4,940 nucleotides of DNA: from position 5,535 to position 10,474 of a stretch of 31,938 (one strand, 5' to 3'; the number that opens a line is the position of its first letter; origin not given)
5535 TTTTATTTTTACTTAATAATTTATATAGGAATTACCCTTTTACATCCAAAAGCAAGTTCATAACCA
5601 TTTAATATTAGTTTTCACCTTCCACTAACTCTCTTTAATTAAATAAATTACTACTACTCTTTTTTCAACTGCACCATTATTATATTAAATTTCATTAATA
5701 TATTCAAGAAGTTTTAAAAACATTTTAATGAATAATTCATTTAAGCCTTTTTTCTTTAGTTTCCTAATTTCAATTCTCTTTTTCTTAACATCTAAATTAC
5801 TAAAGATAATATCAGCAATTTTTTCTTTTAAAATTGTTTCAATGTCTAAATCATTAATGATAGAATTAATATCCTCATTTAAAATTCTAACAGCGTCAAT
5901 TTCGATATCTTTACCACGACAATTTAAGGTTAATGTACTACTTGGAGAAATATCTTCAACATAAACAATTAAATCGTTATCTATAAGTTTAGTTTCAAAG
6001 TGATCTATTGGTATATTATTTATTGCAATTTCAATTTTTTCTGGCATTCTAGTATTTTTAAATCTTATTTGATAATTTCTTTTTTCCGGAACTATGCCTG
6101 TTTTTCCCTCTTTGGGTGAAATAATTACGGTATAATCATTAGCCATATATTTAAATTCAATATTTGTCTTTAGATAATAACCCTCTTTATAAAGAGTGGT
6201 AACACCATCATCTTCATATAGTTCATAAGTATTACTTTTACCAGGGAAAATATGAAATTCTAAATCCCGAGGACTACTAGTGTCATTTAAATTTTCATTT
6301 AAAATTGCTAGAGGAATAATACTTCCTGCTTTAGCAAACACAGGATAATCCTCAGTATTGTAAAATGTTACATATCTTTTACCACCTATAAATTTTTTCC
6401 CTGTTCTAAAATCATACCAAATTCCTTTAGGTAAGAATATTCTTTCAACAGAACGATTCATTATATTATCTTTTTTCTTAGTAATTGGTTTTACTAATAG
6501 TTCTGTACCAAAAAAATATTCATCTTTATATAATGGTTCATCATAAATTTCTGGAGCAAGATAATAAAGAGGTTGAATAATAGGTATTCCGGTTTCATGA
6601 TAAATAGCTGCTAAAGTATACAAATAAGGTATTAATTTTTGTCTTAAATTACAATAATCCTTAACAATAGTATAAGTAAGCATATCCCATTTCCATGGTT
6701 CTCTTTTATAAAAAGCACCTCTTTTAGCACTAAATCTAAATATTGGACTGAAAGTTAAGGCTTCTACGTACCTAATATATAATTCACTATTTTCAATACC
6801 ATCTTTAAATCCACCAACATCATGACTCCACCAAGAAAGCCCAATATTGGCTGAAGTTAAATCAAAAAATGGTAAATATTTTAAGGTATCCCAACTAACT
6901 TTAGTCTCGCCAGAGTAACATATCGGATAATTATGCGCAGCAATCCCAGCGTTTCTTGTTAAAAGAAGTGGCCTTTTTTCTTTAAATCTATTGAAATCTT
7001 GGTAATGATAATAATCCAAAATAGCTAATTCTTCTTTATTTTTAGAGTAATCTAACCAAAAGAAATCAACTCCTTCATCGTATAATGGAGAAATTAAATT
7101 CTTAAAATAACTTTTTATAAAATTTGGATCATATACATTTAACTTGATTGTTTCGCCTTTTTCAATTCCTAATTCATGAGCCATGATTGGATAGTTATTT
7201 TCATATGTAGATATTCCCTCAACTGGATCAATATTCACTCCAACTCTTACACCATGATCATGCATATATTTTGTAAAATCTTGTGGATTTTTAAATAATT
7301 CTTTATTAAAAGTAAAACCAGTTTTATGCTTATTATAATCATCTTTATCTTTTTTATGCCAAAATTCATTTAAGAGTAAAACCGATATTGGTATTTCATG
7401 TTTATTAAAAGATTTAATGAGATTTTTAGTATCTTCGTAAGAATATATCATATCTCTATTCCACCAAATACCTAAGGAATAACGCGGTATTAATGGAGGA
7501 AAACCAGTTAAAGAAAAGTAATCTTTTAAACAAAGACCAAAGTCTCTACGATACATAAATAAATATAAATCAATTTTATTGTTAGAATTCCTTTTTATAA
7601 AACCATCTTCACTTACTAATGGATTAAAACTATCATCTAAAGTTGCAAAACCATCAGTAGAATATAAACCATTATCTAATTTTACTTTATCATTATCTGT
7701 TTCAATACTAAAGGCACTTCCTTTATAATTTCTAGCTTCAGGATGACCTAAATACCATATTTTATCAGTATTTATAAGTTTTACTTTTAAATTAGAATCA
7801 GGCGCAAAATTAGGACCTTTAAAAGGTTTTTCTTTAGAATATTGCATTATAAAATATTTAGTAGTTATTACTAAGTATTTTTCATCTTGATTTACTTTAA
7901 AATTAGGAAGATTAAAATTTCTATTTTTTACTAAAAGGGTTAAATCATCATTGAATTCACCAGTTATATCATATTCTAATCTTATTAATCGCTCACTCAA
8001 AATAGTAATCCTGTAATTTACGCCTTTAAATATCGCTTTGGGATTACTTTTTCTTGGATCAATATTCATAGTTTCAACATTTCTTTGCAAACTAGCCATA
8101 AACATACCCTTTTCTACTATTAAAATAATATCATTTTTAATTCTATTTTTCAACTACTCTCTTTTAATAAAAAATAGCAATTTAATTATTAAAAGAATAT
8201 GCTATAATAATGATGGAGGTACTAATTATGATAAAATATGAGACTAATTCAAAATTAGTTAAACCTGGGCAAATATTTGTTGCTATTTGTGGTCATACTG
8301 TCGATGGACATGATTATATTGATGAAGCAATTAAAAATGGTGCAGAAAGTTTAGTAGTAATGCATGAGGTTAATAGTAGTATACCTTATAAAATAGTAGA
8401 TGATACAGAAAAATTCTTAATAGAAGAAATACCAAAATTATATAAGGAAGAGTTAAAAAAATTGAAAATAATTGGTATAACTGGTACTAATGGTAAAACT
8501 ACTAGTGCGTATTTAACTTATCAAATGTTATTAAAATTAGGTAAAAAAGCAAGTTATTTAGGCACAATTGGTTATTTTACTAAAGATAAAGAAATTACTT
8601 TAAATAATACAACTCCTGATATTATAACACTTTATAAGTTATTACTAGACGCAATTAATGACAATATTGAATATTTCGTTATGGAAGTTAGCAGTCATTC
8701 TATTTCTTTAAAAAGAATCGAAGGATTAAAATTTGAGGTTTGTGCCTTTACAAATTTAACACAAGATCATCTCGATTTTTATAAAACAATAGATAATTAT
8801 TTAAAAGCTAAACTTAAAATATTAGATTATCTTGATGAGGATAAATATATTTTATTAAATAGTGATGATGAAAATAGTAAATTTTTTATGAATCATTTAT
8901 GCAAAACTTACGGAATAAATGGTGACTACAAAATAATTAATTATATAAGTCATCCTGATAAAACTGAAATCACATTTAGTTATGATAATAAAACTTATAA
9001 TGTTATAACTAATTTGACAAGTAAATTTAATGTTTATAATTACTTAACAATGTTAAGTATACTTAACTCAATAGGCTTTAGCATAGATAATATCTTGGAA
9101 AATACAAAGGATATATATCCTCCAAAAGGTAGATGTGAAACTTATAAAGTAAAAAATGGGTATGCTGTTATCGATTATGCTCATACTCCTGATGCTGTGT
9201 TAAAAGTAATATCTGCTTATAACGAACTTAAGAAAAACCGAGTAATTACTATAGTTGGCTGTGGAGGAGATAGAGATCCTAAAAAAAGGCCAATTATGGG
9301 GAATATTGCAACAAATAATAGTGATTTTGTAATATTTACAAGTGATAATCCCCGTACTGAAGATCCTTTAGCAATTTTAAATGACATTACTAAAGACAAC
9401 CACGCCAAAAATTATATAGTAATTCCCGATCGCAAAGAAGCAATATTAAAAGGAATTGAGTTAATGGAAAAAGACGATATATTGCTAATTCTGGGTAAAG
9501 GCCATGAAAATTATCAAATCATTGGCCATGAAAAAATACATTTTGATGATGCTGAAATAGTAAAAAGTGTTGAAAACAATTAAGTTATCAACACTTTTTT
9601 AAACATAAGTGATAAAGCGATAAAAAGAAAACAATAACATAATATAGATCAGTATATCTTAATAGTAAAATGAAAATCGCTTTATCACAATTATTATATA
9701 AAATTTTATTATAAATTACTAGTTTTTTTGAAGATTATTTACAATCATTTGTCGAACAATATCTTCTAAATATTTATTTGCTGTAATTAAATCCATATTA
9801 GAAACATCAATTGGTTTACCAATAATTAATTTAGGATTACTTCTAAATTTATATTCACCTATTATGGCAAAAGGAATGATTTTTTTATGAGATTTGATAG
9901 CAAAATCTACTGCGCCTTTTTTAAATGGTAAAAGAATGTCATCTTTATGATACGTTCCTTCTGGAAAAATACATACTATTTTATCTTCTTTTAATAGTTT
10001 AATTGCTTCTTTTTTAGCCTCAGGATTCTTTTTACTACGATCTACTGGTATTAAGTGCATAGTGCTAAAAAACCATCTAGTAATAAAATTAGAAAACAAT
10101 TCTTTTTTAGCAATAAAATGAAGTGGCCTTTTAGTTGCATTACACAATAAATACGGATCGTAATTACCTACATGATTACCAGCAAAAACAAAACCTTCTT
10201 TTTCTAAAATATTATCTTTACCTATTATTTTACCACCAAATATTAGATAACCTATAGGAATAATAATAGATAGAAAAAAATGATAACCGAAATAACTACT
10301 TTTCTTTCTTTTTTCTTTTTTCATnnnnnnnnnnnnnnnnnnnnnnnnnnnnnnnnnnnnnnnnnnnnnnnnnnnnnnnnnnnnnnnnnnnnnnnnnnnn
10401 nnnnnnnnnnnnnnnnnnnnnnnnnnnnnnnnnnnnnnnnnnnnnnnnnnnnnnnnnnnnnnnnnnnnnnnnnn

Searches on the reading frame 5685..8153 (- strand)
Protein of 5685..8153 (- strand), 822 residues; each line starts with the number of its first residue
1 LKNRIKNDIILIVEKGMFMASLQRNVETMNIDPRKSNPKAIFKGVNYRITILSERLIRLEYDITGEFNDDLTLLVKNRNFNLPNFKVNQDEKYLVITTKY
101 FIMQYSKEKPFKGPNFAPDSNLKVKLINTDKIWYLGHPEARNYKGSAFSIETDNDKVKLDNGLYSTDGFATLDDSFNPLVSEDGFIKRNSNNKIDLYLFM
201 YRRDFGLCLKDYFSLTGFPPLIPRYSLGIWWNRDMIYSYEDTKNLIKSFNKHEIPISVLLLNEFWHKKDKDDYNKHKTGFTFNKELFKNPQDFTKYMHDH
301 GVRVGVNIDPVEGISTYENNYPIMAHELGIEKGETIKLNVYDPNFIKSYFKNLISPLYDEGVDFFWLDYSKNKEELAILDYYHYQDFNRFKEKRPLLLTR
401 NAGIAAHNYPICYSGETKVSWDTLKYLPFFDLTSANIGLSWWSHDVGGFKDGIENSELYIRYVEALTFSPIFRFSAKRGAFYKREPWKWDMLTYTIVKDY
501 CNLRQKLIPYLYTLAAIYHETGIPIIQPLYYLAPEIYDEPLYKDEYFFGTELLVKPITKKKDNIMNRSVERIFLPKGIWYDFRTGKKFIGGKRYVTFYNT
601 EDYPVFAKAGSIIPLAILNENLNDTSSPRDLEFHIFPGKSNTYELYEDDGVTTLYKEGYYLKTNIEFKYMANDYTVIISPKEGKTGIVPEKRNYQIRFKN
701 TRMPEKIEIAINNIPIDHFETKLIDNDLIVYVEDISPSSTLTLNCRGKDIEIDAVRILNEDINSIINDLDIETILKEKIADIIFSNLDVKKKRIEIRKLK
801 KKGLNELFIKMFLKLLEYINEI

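Call 11: search_protein_families(library=pfam, proteins=[window:5685-8153:-], max_evalue=0.001)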
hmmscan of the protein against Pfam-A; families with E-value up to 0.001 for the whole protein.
window:5685-8153:- (822 aa): 3 families
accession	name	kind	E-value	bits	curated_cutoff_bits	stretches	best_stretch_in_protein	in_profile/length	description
PF01055.32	Glyco_hydro_31_2nd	-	2.5e-48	165.6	23.5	1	219-514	1-328/328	Glycosyl hydrolases family 31 TIM-barrel domain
PF21365.3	Glyco_hydro_31_3rd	-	2.4e-17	63.6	24.4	1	522-613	1-87/87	Glycosyl hydrolase family 31 C-terminal domain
PF17137.9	DUF5110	-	3e-15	56.5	27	1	631-700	2-70/71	Domain of unknown function (DUF5110)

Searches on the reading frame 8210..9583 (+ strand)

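Call 11: search_protein_families(library=pfam, proteins=[window:8210-9583:+], max_evalue=0.001)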
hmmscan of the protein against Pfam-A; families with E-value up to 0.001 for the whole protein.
window:8210-9583:+ (457 aa): 3 families
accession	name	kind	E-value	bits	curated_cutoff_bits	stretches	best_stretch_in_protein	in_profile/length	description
PF08245.18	Mur_ligase_M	-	1.6e-45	156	24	1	90-281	1-196/200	Mur ligase middle domain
PF02875.26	Mur_ligase_C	-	6.5e-29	101.8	28.4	1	307-431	1-127/127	Mur ligase, glutamate ligase domain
PF01225.30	Mur_ligase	-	5e-08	33.6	21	1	12-57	7-57/95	Mur ligase family, catalytic domain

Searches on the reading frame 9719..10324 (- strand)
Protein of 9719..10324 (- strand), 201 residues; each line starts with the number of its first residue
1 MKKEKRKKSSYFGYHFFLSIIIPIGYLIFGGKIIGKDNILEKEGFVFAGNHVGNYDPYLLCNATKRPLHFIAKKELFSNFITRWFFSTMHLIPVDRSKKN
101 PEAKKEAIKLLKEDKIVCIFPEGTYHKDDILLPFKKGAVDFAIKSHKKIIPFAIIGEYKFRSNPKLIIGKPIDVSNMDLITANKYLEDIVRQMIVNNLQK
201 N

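Call 11: search_protein_families(library=pfam, proteins=[window:9719-10324:-], max_evalue=0.001)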
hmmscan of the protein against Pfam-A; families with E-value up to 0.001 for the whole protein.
window:9719-10324:- (201 aa): 1 family
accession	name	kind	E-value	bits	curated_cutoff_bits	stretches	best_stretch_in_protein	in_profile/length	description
PF01553.26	Acyltransferase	-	4.7e-28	98.1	23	1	33-154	4-131/132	Acyltransferase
